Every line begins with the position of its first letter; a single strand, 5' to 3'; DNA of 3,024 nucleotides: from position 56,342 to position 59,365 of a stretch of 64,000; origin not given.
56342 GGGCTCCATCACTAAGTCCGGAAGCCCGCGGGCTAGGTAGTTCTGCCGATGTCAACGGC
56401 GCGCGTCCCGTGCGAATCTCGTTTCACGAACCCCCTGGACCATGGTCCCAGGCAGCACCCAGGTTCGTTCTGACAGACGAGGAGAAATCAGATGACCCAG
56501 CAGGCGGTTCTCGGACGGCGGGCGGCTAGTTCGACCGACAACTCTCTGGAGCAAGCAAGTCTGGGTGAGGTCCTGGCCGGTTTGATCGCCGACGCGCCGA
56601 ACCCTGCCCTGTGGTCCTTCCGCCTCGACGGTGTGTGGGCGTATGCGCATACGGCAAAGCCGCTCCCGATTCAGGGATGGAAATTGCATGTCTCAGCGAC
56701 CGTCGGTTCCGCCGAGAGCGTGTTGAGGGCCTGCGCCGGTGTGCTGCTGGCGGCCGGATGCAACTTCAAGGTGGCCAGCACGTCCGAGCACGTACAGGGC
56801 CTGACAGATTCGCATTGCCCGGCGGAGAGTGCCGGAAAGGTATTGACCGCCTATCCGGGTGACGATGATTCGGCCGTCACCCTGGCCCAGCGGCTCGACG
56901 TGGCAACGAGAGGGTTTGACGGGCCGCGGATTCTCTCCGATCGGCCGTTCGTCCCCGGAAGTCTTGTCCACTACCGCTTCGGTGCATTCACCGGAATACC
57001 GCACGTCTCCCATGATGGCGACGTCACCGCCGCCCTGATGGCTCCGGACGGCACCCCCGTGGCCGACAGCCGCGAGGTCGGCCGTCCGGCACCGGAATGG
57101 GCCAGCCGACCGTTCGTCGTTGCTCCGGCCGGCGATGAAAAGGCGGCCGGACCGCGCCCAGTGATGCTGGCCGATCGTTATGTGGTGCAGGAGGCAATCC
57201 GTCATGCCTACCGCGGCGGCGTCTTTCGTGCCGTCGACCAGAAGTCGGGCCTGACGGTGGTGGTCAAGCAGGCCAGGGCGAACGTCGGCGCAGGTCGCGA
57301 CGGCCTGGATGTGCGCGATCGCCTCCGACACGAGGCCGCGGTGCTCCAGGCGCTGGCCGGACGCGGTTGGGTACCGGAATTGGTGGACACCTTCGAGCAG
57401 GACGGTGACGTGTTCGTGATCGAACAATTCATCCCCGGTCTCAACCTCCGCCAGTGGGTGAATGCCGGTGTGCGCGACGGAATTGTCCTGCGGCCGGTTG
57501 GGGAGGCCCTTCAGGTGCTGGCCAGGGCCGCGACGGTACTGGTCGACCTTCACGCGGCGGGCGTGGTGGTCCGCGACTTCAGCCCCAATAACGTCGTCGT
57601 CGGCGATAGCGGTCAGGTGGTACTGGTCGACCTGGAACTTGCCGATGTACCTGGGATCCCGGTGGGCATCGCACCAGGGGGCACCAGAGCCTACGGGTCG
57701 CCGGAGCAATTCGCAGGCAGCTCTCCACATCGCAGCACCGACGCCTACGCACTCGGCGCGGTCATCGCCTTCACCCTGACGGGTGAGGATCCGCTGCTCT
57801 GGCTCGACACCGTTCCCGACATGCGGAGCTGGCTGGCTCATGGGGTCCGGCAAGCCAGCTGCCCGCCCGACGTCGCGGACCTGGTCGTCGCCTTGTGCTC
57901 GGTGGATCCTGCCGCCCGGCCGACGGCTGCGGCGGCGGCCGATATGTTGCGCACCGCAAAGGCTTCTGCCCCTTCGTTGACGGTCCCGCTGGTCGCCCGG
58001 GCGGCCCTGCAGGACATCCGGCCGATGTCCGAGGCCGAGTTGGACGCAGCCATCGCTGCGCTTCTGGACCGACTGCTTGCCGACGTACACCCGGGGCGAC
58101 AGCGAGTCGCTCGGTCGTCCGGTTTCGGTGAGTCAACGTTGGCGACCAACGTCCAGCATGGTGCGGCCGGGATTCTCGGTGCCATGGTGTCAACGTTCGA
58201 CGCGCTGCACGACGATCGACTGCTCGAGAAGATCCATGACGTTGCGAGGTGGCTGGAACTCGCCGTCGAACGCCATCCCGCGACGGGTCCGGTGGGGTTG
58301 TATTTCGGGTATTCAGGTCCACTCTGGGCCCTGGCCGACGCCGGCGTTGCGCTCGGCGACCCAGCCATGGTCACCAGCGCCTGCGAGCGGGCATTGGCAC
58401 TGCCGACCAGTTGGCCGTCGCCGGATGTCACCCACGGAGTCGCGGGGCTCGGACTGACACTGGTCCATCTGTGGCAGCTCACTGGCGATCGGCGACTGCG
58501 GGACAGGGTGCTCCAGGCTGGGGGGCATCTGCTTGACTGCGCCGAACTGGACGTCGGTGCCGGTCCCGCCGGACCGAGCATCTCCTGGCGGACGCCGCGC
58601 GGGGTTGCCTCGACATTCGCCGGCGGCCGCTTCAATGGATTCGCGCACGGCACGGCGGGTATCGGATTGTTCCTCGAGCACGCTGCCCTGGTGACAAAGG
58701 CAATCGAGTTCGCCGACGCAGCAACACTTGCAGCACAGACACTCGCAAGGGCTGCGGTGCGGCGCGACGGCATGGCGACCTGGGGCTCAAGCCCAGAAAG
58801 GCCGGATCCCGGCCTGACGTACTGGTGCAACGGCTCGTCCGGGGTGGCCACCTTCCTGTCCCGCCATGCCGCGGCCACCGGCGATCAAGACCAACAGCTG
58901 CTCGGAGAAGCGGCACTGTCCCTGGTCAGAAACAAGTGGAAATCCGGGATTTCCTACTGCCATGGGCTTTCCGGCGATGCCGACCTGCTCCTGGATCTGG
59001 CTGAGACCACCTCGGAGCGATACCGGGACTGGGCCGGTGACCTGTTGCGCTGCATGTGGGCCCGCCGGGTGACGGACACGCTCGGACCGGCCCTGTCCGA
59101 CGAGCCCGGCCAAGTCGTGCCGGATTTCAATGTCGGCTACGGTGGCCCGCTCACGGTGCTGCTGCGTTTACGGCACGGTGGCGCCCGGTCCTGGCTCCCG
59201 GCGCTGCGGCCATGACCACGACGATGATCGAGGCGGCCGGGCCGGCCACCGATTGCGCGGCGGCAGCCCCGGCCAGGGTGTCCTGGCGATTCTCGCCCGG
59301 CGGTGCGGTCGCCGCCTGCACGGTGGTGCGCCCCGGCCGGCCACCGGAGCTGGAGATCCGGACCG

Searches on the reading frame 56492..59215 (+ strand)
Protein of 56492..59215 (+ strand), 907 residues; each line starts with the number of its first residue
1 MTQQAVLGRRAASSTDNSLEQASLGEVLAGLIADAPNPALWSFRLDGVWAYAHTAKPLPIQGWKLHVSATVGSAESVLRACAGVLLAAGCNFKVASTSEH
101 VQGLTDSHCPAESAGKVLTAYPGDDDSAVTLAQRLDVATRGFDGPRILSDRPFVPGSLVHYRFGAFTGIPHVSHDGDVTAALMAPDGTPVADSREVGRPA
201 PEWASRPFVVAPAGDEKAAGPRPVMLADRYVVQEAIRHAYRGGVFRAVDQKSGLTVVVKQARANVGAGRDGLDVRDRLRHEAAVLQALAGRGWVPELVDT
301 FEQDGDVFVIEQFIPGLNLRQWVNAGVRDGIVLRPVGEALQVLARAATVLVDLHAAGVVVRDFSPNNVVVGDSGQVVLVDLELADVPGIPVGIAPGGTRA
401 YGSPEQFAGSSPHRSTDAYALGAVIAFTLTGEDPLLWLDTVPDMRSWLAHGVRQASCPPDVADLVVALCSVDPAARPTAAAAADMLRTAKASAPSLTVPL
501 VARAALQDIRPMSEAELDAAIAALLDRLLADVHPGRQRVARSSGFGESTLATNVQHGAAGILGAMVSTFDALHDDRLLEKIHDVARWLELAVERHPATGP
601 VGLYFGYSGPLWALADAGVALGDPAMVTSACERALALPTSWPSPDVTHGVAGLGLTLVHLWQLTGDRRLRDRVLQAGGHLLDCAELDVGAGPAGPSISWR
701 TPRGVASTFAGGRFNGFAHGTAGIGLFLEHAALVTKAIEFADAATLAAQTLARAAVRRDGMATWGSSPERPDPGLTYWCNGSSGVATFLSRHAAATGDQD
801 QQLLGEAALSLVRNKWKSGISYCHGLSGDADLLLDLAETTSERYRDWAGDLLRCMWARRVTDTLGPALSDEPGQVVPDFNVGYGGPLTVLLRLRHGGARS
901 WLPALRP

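Call 5: search_protein_families(library=pfam, proteins=[window:56492-59215:+], max_evalue=0.01)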
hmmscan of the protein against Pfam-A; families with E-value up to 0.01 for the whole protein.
window:56492-59215:+ (907 aa): 4 families
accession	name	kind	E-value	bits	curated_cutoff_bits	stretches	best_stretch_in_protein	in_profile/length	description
PF25816.1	RamC_N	-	6.1e-48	163.3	27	1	33-218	5-189/191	RamC, N-terminal domain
PF05147.19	LANC_like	-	4.3e-33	114.8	23.2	1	552-844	5-289/350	Lanthionine synthetase C-like protein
PF00069.31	Pkinase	-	2.9e-16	60.1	31.7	1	242-482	13-257/263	Protein kinase domain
PF07714.23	PK_Tyr_Ser-Thr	-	2.3e-05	24.3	23.1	1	242-481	13-253/258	Protein tyrosine and serine/threonine kinase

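Call 7: search_solved_structures(query=window:56492-59215:+, max_evalue=0.001, show_alignments=2)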
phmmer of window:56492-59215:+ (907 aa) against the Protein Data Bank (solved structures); distinct sequences matched with E-value up to 0.001: 306 (the best 60 are shown).
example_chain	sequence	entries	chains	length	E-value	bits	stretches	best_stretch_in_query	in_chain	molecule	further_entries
8car_A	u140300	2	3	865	1.7e-64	221.8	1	44-902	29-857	Serine/threonine protein kinase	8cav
8sao_B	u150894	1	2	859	8.2e-30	107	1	44-384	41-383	Class III lanthionine synthetase LanKC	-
8sap_A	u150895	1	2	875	8.6e-30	107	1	44-384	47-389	Class III lanthionine synthetase LanKC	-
8sam_A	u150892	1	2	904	9.4e-30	106.8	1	44-384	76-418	Class III lanthipeptide, Class III lanthionine synthetase LanKC fusion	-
9wop_A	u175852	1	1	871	2.5e-28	102.1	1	46-385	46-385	Protein kinase domain-containing protein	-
9wj0_A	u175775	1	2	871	2.6e-28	102.1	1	46-385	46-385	Protein kinase domain-containing protein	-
8w7l_B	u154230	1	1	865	4.9e-18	68.1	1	47-384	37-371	Protein kinase domain-containing protein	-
8w7l_A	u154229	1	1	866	4.9e-18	68.1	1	47-384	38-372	Protein kinase domain-containing protein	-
8w7a_A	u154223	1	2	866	4.9e-18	68.1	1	47-384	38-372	Protein kinase domain-containing protein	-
8w7j_A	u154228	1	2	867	5e-18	68.1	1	47-384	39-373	Protein kinase domain-containing protein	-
8wgo_A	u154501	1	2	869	5e-18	68.1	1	47-384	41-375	Protein kinase domain-containing protein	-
7wj6_A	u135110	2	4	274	5.3e-15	58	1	229-384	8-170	Serine/threonine protein kinase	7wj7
9ugq_A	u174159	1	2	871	1.3e-12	50.2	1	59-382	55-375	SalKC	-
9tmq_A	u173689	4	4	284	1.8e-12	49.7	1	223-478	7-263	Serine/threonine-protein kinase PknA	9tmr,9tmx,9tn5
3f61_A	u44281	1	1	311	1.8e-12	49.6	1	223-461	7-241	Serine/threonine-protein kinase pknB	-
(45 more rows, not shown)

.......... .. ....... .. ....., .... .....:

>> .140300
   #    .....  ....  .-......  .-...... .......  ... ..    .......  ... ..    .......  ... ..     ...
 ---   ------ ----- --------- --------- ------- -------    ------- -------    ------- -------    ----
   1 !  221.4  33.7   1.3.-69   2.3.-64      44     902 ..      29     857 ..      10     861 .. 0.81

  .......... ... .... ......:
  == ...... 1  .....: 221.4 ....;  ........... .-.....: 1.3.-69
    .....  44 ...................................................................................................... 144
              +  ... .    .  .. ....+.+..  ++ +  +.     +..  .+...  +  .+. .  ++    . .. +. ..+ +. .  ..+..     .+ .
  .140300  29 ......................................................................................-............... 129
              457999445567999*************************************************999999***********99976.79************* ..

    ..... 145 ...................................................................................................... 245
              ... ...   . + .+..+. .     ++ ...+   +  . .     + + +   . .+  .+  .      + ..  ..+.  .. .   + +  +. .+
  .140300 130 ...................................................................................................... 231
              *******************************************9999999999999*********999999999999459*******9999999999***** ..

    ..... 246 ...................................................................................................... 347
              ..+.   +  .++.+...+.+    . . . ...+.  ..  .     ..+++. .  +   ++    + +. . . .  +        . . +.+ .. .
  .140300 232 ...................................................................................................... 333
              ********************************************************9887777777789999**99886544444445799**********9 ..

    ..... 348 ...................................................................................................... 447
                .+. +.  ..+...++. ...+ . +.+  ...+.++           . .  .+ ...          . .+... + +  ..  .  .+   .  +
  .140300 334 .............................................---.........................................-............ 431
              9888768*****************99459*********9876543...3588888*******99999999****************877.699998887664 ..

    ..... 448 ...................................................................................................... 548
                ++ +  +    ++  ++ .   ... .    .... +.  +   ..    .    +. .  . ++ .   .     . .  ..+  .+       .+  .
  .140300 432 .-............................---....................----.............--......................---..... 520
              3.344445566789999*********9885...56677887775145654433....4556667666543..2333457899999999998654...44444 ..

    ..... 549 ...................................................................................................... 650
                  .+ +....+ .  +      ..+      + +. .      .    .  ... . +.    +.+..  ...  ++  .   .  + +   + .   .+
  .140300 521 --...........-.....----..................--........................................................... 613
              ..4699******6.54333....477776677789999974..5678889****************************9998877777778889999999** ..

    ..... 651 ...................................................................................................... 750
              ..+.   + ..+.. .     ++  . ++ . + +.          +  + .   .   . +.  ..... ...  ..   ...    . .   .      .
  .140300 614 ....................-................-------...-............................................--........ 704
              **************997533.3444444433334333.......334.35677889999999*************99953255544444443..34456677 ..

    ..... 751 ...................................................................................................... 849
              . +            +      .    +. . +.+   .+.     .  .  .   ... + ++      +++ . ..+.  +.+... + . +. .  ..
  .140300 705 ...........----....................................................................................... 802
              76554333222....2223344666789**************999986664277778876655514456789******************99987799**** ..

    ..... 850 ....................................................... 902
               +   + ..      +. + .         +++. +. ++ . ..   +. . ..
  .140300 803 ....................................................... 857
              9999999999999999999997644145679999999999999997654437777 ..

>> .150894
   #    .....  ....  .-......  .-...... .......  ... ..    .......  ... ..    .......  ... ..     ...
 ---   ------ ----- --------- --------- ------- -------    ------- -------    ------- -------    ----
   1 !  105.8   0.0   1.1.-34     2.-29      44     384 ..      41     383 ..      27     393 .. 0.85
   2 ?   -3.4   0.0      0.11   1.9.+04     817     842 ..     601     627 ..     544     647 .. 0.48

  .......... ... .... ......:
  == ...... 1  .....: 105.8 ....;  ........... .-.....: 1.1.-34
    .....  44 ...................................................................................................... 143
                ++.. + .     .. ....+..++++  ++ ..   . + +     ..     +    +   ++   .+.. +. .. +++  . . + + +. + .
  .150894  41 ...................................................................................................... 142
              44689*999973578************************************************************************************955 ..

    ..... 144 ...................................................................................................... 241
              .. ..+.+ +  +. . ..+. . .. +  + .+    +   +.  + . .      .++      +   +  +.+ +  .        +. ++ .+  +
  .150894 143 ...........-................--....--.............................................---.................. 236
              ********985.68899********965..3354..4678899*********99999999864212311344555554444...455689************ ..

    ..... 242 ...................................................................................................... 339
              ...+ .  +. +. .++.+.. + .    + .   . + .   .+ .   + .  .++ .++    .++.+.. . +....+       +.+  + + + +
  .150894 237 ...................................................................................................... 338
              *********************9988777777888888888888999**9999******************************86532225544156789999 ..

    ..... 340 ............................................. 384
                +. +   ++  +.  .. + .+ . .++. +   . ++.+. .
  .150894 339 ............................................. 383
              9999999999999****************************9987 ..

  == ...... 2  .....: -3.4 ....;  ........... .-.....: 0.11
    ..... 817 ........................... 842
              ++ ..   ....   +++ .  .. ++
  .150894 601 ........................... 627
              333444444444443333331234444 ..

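Call 12: find_related_loci(query=window:56492-59212:+, collection=genome_contigs, flank=8000)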
Query window:56492-59212:+ (907 aa) in genome_contigs; peptide patterns used: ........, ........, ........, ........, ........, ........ (x = any residue, [..] = any of these).
137 stretches matched a pattern; 2 encode a relative of the query (tblastn E <= 1e-3); 2 distinct loci.
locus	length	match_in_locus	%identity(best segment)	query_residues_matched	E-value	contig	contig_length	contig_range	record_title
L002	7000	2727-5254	30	277-487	6e-11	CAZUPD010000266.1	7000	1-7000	MAG TPA_asm: uncultured Nannocystaceae bacterium isolate SRP334346_co1_110 genome assembly, contig: NODE_8274_length_700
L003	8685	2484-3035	28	250-432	2e-10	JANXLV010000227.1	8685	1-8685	MAG: Myxococcales bacterium isolate 336R_concoct_307_sub 336R_k141_257234, whole genome shotgun sequence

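Call 13: find_homologous_proteins(query=window:56492-59212:+, max_evalue=1e-30)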
Query window:56492-59212:+ (907 aa): 628 proteins with E <= 1e-30 among 8000 candidates; the best 120 are listed.
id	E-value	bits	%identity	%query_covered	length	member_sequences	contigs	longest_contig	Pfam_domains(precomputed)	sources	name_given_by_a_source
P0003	0.0e+0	2035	100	100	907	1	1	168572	PF07714.24,PF00069.32,PF25816.2,PF05147.20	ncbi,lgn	-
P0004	1.2e-281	955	54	100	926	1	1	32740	PF00069.32,PF25816.2,PF05147.20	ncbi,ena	-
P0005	3.0e-279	947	55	95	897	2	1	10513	PF07714.24,PF00069.32,PF25816.2,PF05147.20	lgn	-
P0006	1.3e-275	935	52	100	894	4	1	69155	PF07714.24,PF00069.32,PF25816.2,PF05147.20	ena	-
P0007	5.5e-269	913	53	97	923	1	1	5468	PF00069.32,PF25816.2,PF05147.20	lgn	-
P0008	7.3e-269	913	52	95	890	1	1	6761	PF06293.21,PF07714.24,PF00069.32,PF25816.2,PF05147.20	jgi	jgi:hypothetical protein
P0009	8.9e-266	903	53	99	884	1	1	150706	PF00069.32,PF25816.2,PF05147.20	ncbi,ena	-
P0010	2.9e-253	861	52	95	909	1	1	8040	PF07714.24,PF00069.32,PF25816.2,PF05147.20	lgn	-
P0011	5.9e-240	817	49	98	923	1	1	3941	PF07714.24,PF00069.32,PF25816.2,PF05147.20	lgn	-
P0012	3.2e-234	798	49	97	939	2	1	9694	PF07714.24,PF00069.32,PF25816.2,PF05147.20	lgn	-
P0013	1.1e-232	793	48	98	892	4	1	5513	PF06293.21,PF00069.32,PF25816.2,PF05147.20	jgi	-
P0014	1.3e-225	770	47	95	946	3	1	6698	PF07714.24,PF00069.32,PF25816.2,PF05147.20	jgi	jgi:hypothetical protein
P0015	2.7e-222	759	47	95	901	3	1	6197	PF00069.32,PF25816.2,PF05147.20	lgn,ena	-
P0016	4.7e-215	735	47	95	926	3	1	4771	PF00069.32,PF25816.2,PF05147.20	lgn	-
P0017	2.5e-202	693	43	98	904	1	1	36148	PF00069.32,PF25816.2,PF05147.20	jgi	jgi:tRNA A-37 threonylcarbamoyl transferase component Bud32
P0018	7.3e-196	672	43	95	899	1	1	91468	PF07714.24,PF00069.32,PF25816.2,PF05147.20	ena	-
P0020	2.9e-188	646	44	97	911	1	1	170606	PF07714.24,PF00069.32,PF25816.2,PF14531.13,PF05147.20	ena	-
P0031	8.4e-171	589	40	95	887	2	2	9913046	PF00069.32,PF25816.2,PF05147.20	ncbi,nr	ncbi:class III lanthionine synthetase LanKC [Kribbella albertanoniae]|nr:class IV lanthionine synthe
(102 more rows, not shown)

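Call 14: find_encoding_contigs(protein=P0004, flank=7000, max_places=2)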
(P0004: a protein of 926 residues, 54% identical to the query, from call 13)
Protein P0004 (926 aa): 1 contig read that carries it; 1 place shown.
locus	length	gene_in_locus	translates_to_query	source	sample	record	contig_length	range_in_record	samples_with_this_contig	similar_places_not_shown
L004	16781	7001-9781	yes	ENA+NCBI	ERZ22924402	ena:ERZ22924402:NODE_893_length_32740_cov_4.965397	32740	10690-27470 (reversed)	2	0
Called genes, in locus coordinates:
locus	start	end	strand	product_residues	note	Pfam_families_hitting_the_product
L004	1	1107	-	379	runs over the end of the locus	PF14657:Arm-DNA-bind_4 (faint), PF14659:Phage_int_SAM_3 (weak), PF00589:Phage_integrase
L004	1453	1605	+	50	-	-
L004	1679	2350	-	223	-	PF01757:Acyl_transf_3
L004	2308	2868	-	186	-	-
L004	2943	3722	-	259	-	PF23441:SDR (weak), PF00106:adh_short, PF01370:Epimerase (faint), PF08659:KR, PF13561:adh_short_C2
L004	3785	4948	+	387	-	PF00155:Aminotran_1_2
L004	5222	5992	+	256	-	PF02517:Rce1-like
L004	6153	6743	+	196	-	PF00581:Rhodanese, PF11127:YgaP-like_TM (weak)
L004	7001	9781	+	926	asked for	PF25816:RamC_N, PF00069:Pkinase, PF05147:LANC_like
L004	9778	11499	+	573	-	PF00561:Abhydrolase_1, PF12146:Hydrolase_4 (weak), PF12697:Abhydrolase_6 (weak), PF00326:Peptidase_S9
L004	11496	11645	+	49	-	-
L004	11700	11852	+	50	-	-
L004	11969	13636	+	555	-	PF00664:ABC_membrane (weak), PF00005:ABC_tran, PF02463:SMC_N (faint)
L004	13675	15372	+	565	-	PF00664:ABC_membrane (weak), PF00005:ABC_tran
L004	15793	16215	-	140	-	-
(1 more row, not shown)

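Call 15: find_encoding_contigs(protein=P0006, flank=7000, max_places=2)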
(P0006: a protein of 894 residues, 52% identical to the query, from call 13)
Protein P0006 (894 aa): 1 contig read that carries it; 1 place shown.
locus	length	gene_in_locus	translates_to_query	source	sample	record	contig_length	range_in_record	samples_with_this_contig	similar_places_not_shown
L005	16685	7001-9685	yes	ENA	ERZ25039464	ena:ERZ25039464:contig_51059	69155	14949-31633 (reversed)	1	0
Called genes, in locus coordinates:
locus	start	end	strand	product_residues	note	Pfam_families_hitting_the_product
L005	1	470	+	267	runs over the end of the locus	PF01061:ABC2_membrane, PF12698:ABC2_membrane_3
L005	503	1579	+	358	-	PF07730:HisKA_3, PF02518:HATPase_c (weak)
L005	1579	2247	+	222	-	PF00072:Response_reg, PF04545:Sigma70_r4 (weak), PF08281:Sigma70_r4_2 (weak), PF00196:GerE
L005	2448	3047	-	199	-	-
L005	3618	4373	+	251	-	PF03848:TehB (weak), PF05175:MTS (weak), PF13489:Methyltransf_23, PF08241:Methyltransf_11, PF08242:Methyltransf_12, PF13649:Methyltransf_25, PF13847:Methyltransf_31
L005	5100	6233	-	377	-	PF02028:BCCT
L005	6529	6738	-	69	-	-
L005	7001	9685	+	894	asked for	PF25816:RamC_N, PF00069:Pkinase, PF07714:PK_Tyr_Ser-Thr (weak), PF05147:LANC_like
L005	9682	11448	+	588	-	PF00561:Abhydrolase_1 (weak), PF12146:Hydrolase_4 (weak), PF00326:Peptidase_S9, PF12697:Abhydrolase_6 (weak)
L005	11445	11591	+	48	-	-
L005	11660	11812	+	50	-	-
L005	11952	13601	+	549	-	PF00664:ABC_membrane, PF00005:ABC_tran, PF02463:SMC_N (faint)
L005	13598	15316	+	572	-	PF00664:ABC_membrane (weak), PF00005:ABC_tran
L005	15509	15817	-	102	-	-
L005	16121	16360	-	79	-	-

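Call 16: find_encoding_contigs(protein=P0009, flank=7000, max_places=2)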
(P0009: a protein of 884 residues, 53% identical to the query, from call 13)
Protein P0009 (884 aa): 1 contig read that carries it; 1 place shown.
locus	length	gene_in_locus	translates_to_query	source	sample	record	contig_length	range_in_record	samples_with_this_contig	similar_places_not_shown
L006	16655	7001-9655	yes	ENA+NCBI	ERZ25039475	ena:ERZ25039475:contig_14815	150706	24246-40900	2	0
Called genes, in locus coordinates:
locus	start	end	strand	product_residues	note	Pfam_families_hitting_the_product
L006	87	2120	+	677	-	PF00561:Abhydrolase_1, PF08386:Abhydrolase_4 (weak)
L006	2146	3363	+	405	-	PF01571:GCV_T, PF08669:GCV_T_C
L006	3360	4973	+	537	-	PF01266:DAO (faint), PF12831:FAD_oxidored (faint), PF01593:Amino_oxidase, PF13450:NAD_binding_8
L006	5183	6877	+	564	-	-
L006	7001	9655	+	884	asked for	PF25816:RamC_N, PF00069:Pkinase, PF05147:LANC_like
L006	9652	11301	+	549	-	PF00561:Abhydrolase_1 (weak), PF02129:Peptidase_S15 (faint), PF12146:Hydrolase_4, PF12697:Abhydrolase_6 (weak), PF00326:Peptidase_S9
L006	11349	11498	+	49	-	-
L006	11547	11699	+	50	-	-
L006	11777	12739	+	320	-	PF00664:ABC_membrane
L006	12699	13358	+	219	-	PF00005:ABC_tran, PF02463:SMC_N (weak)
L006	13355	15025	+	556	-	PF00664:ABC_membrane (weak), PF00005:ABC_tran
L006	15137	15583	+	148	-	PF01965:DJ-1_PfpI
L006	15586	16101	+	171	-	PF02126:PTE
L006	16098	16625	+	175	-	PF02126:PTE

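Call 31: search_protein_families(library=ncbifam, proteins=[window:56492-59212:+], max_evalue=0.01)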
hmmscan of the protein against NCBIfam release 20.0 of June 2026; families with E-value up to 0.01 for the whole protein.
window:56492-59212:+ (907 aa): 10 families
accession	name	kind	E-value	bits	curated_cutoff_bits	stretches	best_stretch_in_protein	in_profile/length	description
NF038150.1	lanthi_synth_IV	equivalog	7.8e-251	835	650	1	41-901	1-851/851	class IV lanthionine synthetase LanL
NF038151.1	lanthi_synth_III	equivalog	3.5e-117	392.9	575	1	34-800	29-741/833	class III lanthionine synthetase LanKC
TIGR03897.1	lanti_2_LanM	subfamily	4.6e-25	87.6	304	1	594-858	638-895/932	type 2 lanthipeptide synthetase LanM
NF047741.1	antiphage_MADS6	equivalog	3.8e-21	75.2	460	1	228-492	189-463/612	methylation-associated defense system protein kinase MAD6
NF033483.0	PknB_PASTA_kin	equivalog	5.5e-16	58.7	450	1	224-434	3-207/563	Stk1 family PASTA domain-containing Ser/Thr kinase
NF052427.1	StpK7MSMEG_1200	equivalog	1.7e-13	49.9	900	1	229-435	8-209/601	serine/threonine protein kinase StpK7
TIGR03903.1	TOMM_kin_cyc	equivalog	4.8e-08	31.3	705.75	1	255-432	5-186/1267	TOMM system kinase/cyclase fusion protein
NF009651.0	PRK13184.1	equivalog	1.9e-07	29.5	839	1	229-424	3-220/932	serine/threonine-protein kinase PknD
NF011463.0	PRK14879.1-4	equivalog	3.6e-05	23.3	188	1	274-385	61-161/237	Kae1-associated kinase Bud32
TIGR03724.2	arch_bud32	equivalog_domain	7.1e-05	22.4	125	1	275-385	37-132/193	KEOPS complex kinase/ATPase Bud32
